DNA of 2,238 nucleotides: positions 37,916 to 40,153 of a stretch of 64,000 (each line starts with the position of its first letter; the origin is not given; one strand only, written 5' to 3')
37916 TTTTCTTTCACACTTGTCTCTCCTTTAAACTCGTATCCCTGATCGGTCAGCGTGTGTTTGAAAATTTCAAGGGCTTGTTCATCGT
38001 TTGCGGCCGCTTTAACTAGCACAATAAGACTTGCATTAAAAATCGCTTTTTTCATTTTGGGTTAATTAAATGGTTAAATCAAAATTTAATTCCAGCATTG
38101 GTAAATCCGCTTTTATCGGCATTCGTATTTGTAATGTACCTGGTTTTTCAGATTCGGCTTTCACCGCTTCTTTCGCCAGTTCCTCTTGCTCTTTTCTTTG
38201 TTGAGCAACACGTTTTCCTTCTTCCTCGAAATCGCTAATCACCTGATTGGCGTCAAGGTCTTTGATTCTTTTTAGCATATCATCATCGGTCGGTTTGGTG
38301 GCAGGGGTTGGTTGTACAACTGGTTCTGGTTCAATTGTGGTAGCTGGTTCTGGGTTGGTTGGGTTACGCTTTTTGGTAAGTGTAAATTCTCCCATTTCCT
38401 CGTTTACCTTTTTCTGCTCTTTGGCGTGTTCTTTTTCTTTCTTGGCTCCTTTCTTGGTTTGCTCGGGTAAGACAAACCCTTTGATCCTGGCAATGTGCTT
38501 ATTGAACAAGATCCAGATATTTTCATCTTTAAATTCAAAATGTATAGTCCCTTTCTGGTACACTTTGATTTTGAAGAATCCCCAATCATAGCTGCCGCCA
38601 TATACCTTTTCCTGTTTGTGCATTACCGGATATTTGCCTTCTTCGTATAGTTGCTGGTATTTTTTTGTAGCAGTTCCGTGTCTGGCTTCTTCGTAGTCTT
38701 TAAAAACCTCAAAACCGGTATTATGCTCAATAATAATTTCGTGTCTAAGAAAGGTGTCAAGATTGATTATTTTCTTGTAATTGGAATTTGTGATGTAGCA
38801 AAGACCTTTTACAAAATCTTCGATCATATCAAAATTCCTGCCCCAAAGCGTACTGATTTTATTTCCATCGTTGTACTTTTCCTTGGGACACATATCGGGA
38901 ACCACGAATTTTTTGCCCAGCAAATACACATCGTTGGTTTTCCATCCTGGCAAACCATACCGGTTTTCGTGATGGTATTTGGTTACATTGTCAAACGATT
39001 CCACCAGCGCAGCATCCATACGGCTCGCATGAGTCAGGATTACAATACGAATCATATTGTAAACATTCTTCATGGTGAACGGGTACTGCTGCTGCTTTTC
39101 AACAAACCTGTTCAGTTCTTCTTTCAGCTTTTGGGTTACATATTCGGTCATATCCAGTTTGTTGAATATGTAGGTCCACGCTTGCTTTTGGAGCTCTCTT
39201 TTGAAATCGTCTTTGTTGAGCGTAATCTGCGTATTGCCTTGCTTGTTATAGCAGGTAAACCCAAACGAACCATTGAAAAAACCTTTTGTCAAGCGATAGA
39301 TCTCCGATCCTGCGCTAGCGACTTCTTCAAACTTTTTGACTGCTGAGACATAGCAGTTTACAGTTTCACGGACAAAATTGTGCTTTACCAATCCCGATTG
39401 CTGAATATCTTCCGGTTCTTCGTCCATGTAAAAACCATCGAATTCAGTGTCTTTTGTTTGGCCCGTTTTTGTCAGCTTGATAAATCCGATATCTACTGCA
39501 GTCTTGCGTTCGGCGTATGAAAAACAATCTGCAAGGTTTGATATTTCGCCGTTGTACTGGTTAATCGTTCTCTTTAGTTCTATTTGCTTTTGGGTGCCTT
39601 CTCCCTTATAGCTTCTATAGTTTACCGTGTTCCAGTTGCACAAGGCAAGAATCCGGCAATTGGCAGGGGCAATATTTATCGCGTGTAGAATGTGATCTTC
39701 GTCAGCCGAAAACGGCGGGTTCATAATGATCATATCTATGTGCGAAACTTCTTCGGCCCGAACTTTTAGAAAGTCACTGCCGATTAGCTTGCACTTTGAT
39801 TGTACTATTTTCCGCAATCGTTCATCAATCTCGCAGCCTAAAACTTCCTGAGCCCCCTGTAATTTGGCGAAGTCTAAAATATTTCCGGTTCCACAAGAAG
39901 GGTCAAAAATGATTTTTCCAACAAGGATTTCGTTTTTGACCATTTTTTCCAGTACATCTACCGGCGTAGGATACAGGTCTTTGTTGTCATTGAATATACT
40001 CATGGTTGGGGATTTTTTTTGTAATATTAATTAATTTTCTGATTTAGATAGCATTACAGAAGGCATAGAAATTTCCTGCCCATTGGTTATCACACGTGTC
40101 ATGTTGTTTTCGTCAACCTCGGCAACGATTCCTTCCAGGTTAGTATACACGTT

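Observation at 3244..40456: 16-nt motif heading minus-strand units, including the MTase island: candidate promoter for the injected RNAP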

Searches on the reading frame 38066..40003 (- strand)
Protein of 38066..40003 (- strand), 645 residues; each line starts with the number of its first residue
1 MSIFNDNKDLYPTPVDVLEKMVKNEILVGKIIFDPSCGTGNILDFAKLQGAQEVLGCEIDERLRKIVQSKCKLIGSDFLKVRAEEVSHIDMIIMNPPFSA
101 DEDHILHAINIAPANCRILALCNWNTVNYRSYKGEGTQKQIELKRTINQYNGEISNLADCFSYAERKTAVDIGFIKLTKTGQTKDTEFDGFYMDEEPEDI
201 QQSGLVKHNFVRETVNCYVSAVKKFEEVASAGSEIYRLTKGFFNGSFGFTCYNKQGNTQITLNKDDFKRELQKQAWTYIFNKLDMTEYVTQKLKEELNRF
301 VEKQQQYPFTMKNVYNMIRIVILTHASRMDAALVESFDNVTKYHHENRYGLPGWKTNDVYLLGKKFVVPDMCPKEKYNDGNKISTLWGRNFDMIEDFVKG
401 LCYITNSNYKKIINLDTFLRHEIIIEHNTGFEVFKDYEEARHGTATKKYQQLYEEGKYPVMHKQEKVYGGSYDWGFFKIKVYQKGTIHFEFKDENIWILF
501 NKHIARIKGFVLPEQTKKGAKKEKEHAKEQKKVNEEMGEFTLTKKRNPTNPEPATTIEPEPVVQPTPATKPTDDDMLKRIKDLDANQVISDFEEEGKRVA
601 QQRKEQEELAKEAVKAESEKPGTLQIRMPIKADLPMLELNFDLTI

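Call 17: search_protein_families(library=phrogs, proteins=[window:38066-40003:-], max_evalue=0.001)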
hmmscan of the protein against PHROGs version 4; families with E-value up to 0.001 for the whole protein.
window:38066-40003:- (645 aa): 6 families
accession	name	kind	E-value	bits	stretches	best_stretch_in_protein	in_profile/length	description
phrog_32703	-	unknown function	1e-130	437.7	2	3-425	4-429/480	-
phrog_799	-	other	1.4e-19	71.6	1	7-129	211-323/458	DNA methyltransferase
phrog_31814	-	other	2.2e-19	70.5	1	7-95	8-94/95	DNA methyltransferase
phrog_6263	-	other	1.1e-16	61.6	1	9-121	393-506/548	DNA methyltransferase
phrog_9133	-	unknown function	1.7e-16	60.3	1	7-176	733-903/1259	-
phrog_11358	-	unknown function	4.8e-16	57.9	1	5-121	1843-1960/3431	-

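Call 18: search_protein_families(library=pfam, proteins=[window:38066-40003:-], max_evalue=0.01)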
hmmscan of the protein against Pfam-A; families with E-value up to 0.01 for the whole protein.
window:38066-40003:- (645 aa): 3 families
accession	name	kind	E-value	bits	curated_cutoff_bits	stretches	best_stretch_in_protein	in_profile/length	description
PF13708.11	DUF4942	-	4e-25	89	25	1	269-508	2-188/190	Domain of unknown function (DUF4942)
PF01555.25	N6_N4_Mtase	-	0.00027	21.4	26.7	1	12-67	165-219/221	DNA methylase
PF05175.20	MTS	-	0.00095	19.3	23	1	25-106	30-116/170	Methyltransferase small domain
